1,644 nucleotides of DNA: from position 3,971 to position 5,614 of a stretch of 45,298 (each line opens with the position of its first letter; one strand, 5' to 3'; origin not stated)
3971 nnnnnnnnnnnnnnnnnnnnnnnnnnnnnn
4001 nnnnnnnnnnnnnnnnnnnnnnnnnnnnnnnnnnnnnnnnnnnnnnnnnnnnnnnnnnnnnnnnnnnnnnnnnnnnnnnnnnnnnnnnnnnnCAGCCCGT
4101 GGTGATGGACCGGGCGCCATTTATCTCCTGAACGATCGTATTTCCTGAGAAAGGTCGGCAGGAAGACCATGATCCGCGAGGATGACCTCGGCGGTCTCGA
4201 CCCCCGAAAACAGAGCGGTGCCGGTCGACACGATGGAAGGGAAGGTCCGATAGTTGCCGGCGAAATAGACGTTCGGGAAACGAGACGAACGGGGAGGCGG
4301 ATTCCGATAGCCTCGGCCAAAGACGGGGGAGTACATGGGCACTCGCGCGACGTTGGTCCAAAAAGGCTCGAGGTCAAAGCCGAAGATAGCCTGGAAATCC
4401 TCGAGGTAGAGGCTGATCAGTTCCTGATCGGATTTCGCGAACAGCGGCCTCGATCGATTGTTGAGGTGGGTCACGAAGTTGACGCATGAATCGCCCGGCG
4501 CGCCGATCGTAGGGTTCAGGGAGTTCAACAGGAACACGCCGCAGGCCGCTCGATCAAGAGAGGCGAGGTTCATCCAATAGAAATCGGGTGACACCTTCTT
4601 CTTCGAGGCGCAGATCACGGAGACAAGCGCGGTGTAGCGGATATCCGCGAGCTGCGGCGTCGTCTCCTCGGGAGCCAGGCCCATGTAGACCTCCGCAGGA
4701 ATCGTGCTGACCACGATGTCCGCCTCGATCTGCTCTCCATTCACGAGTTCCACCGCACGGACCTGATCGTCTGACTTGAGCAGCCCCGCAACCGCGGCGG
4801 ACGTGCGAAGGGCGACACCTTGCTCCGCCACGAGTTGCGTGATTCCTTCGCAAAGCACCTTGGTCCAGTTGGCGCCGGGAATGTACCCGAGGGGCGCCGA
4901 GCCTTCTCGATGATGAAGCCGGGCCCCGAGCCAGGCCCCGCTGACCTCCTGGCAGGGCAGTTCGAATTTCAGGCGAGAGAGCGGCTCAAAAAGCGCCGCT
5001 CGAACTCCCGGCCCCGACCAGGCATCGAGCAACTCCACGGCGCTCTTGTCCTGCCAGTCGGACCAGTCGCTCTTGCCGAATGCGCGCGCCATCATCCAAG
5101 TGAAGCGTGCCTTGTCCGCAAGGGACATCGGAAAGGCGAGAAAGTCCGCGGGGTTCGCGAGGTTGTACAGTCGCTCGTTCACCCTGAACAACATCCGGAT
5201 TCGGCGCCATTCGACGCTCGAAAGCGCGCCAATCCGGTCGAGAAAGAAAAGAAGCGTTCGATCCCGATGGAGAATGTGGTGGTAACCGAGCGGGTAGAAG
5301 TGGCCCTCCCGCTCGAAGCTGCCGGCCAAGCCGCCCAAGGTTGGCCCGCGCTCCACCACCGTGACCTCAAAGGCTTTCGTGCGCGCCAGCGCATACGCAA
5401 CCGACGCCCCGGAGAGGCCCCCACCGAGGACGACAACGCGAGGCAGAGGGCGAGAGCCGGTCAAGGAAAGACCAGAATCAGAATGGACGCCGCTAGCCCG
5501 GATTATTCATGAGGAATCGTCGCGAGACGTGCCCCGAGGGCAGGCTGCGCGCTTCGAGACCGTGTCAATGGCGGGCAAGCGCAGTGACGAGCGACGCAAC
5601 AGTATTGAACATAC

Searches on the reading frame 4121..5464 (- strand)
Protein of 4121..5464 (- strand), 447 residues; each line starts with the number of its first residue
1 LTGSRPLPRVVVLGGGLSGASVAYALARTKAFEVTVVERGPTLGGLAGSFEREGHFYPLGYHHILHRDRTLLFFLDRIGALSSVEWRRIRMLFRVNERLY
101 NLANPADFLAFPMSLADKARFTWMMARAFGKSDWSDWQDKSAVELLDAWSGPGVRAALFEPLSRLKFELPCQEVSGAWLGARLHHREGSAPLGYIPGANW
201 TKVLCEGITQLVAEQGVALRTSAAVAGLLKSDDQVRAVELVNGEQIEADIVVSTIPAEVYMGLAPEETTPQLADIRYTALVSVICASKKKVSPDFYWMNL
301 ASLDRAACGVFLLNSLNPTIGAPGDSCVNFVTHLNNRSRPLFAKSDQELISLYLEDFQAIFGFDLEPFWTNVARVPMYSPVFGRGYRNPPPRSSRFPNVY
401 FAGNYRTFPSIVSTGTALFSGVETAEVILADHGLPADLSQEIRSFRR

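Call 70: search_protein_families(library=pfam, proteins=[window:4121-5464:-], max_evalue=0.00001)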
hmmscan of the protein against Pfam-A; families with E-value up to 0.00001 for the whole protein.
window:4121-5464:- (447 aa): 5 families
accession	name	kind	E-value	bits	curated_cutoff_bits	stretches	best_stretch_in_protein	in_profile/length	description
PF01593.30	Amino_oxidase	-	4.4e-28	99.2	19.8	1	17-429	1-443/443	Flavin containing amine oxidoreductase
PF01266.30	DAO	-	2.1e-14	54.3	27.9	1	9-416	1-346/353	FAD dependent oxidoreductase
PF13450.12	NAD_binding_8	-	1.9e-11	44.5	21.9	1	12-66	1-54/68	NAD(P)-binding Rossmann-like domain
PF00070.33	Pyr_redox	-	9.4e-08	32.9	22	0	9-44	1-35/82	Pyridine nucleotide-disulphide oxidoreductase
PF07992.20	Pyr_redox_2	-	4.7e-07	30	26.1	0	9-43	144-177/291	Pyridine nucleotide-disulphide oxidoreductase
